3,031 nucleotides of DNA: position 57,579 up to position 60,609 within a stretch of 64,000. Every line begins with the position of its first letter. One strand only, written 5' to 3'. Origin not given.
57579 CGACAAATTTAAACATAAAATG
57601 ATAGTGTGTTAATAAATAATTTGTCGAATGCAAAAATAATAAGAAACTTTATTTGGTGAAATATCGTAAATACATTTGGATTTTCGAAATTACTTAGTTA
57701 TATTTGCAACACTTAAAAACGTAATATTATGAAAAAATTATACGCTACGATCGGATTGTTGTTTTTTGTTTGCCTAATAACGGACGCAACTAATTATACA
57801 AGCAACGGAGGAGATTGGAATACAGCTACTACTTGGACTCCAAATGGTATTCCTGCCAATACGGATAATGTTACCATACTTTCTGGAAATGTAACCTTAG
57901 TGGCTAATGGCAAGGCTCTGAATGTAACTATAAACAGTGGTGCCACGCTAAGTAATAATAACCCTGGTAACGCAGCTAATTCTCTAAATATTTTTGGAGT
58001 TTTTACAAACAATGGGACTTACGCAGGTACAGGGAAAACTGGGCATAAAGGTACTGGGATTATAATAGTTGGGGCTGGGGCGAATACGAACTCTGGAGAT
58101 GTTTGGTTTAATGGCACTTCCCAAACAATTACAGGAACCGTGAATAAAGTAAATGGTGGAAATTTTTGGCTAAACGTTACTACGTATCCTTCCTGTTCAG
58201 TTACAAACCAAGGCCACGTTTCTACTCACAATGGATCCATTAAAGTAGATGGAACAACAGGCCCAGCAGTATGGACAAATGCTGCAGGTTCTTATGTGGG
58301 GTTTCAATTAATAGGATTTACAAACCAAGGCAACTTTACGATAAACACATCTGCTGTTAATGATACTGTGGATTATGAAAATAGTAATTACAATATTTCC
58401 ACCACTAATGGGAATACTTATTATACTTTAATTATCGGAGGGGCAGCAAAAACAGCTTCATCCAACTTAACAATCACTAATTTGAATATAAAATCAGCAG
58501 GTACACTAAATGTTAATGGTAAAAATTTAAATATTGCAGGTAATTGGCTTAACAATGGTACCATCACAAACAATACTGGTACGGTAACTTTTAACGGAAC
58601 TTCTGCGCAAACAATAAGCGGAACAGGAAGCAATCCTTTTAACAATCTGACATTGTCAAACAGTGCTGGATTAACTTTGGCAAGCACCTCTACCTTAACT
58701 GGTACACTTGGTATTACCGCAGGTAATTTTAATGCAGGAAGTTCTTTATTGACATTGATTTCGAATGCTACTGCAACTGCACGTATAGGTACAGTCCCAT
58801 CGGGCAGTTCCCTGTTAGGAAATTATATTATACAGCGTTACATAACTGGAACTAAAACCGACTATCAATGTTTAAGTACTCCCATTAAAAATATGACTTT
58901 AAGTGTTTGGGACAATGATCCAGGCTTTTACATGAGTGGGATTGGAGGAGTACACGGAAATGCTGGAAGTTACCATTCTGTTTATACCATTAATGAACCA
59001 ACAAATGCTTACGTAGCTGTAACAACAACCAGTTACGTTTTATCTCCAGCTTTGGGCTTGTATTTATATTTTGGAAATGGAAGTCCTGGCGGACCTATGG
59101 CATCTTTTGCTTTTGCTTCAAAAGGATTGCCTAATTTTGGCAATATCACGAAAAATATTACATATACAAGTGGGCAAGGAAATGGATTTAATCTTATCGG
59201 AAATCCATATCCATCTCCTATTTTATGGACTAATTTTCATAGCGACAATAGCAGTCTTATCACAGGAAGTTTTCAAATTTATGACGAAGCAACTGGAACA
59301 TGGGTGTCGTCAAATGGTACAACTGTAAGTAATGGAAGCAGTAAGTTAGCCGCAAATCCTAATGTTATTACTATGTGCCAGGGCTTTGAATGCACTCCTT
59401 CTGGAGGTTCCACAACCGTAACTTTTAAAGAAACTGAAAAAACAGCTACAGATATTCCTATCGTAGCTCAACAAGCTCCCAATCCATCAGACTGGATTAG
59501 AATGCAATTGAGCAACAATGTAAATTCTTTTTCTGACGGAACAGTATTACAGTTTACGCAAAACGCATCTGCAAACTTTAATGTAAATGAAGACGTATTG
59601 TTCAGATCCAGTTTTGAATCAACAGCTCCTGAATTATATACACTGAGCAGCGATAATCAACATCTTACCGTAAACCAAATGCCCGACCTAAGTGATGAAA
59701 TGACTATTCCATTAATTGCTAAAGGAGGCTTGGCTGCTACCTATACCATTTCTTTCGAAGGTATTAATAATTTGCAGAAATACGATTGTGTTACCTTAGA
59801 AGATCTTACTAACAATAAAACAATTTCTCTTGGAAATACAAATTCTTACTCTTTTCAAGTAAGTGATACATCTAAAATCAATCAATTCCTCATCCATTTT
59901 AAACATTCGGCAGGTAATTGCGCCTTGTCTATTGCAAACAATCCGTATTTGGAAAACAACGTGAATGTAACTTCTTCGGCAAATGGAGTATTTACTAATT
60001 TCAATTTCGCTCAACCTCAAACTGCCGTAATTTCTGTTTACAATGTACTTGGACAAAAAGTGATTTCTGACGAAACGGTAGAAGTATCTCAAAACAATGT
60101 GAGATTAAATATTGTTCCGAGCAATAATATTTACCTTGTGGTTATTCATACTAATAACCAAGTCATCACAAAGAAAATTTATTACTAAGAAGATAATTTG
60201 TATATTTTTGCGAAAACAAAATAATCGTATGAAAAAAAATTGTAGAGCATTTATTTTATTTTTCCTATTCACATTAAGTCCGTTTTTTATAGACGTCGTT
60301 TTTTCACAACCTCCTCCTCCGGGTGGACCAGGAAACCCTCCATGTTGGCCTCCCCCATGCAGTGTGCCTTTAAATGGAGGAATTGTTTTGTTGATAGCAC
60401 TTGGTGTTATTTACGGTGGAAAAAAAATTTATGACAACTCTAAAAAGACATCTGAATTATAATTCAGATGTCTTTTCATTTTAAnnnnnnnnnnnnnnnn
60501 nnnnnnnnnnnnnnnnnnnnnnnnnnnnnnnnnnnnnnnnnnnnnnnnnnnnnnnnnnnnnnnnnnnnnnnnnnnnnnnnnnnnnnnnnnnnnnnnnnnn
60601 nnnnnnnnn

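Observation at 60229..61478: XrtF exosortase pair preceded by a miniprotein that looks like a cognate sorting-signal substrate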

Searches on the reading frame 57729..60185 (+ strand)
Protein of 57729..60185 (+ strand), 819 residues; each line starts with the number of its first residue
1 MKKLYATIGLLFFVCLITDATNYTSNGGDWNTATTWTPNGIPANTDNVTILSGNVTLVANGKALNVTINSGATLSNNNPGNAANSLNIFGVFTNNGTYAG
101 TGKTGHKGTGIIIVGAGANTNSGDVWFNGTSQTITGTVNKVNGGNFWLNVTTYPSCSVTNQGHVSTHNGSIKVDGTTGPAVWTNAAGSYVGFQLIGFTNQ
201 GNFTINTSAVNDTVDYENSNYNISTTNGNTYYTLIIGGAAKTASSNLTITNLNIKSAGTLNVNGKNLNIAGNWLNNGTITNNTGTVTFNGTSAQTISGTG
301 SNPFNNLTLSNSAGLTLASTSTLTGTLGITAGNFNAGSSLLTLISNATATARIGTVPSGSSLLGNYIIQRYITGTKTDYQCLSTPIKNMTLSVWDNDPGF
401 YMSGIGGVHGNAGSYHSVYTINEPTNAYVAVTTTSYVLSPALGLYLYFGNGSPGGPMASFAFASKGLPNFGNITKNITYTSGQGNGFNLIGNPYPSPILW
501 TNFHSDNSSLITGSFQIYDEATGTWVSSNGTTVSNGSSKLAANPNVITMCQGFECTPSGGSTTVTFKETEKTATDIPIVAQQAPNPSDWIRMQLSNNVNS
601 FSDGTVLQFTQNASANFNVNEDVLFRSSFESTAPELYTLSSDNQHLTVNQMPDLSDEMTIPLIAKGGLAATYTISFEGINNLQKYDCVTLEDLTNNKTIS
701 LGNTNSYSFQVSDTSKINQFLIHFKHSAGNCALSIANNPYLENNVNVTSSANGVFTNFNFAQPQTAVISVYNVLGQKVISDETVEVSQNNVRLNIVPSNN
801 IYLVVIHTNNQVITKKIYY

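Call 3: search_protein_families(library=ncbifam, proteins=[window:57729-60185:+], max_evalue=1)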
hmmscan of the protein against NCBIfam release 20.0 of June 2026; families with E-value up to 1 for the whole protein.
window:57729-60185:+ (819 aa): 2 families
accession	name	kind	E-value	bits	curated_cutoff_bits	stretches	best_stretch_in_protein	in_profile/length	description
TIGR04183.1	Por_Secre_tail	domain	8.4e-07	28.9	23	1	752-817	7-69/72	T9SS type A sorting domain-containing protein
NF033708.1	T9SS_Cterm_ChiA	domain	1.9e-05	24.5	40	1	768-819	4-55/55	T9SS sorting signal type C domain-containing protein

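Call 4: search_protein_families(library=pfam, proteins=[window:57729-60185:+], max_evalue=1)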
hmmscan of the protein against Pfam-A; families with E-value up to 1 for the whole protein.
window:57729-60185:+ (819 aa): 2 families
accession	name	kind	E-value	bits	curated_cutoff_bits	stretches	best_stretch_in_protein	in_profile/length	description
PF18962.6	Por_Secre_tail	-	0.00073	20.2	27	1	742-817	7-73/75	Secretion system C-terminal sorting domain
PF14477.11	Mso1_C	-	0.086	14.1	20.5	1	287-313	10-37/46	Mso1, membrane-polarising domain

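Call 60: search_solved_structures(query=A7, max_evalue=1)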
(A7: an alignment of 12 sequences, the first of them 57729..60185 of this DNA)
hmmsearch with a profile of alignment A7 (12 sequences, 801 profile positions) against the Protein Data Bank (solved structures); distinct sequences matched with E-value up to 1: 5.
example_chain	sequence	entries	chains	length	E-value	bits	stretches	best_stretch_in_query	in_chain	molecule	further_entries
8gl6_D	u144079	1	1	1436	1.1e-13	53.3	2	406-799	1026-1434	RemA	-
6g6q_A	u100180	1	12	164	0.012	16.8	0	59-133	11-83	Ika4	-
8glj_D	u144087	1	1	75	0.044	14.9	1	730-800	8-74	Por secretion system C-terminal sorting domain-containing protein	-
8glk_D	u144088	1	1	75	0.059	14.5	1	748-799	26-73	Endonuclease I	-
2z5c_B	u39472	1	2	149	0.35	12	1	615-672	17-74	Uncharacterized protein YLR021W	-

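Call 61: search_protein_families(library=pfam, alignment_id=A7, max_evalue=0.01)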
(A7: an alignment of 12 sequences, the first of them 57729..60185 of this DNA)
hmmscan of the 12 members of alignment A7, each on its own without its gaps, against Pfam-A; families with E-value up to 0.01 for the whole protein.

A. member 1, window:57729-60185:+ (819 aa): 1 family
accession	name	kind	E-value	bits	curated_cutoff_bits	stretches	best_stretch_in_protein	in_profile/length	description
PF18962.6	Por_Secre_tail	-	0.00073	20.2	27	1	742-817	7-73/75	Secretion system C-terminal sorting domain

B. families by the number of members that match (of 12 scanned): 3 families
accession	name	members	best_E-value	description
PF18962.6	Por_Secre_tail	12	2.1e-08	Secretion system C-terminal sorting domain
PF10162.14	G8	8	2.5e-05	G8 domain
PF11589.14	DUF3244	4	0.0002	Domain of unknown function (DUF3244)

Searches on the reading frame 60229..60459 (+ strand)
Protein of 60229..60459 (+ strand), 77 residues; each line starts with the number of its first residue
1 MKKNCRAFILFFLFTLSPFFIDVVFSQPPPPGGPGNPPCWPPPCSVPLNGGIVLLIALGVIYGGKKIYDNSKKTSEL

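Call 3: search_protein_families(library=ncbifam, proteins=[window:60229-60459:+], max_evalue=1)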
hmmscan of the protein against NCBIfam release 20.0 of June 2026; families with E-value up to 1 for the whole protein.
window:60229-60459:+ (77 aa): 1 family
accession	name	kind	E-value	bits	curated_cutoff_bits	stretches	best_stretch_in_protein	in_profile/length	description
NF046080.1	PID_CTERM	domain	8.1e-09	35.1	26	1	46-70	1-25/25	PID-CTERM protein-sorting domain-containing protein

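Call 4: search_protein_families(library=pfam, proteins=[window:60229-60459:+], max_evalue=1)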
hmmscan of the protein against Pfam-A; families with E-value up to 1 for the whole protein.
window:60229-60459:+ (77 aa): 0 families

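Call 12: find_homologous_proteins(query=window:60229-60459:+, max_evalue=0.01)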
Query window:60229-60459:+ (77 aa): 5 proteins with E <= 0.01 among 6 candidates.
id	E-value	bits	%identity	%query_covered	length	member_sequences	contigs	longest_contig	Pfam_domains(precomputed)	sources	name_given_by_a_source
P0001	2.5e-46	173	100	100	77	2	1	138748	PF28310.1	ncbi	ncbi:MAG: hypothetical protein ABI199_07305 [Bacteroidia bacterium]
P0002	1.6e-32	129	73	100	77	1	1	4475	PF28310.1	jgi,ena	-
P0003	1.2e-27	113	65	100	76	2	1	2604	PF28310.1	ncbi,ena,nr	ncbi:MAG TPA: hypothetical protein VNG53_03990 [Bacteroidia bacterium]|nr:hypothetical protein [Bact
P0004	5.5e-10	57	48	40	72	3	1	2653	-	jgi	jgi:hypothetical protein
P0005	7.0e-6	43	44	35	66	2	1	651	PF28310.1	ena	-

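Call 18: search_protein_families(library=ncbifam, proteins=[P0002, P0004, P0005], max_evalue=0.01)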
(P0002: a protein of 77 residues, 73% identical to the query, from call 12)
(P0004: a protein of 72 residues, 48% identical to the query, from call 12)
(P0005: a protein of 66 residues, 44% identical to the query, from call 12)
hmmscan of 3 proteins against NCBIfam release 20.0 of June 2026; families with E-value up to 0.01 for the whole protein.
P0002 (77 aa): 1 family
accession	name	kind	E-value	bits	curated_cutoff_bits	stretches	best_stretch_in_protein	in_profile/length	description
NF046080.1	PID_CTERM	domain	5.3e-08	32.5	26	1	46-70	1-25/25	PID-CTERM protein-sorting domain-containing protein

P0004 (72 aa): 1 family
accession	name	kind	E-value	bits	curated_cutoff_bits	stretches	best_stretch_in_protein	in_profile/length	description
NF046080.1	PID_CTERM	domain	0.0087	15.9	26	1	42-59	1-18/25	PID-CTERM protein-sorting domain-containing protein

P0005 (66 aa): 1 family
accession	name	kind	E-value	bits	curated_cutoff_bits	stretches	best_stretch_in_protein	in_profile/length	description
NF046080.1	PID_CTERM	domain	3.3e-09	36.4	26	1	34-57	2-25/25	PID-CTERM protein-sorting domain-containing protein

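Call 47: find_encoding_contigs(protein=P0001, flank=10000, max_places=3)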
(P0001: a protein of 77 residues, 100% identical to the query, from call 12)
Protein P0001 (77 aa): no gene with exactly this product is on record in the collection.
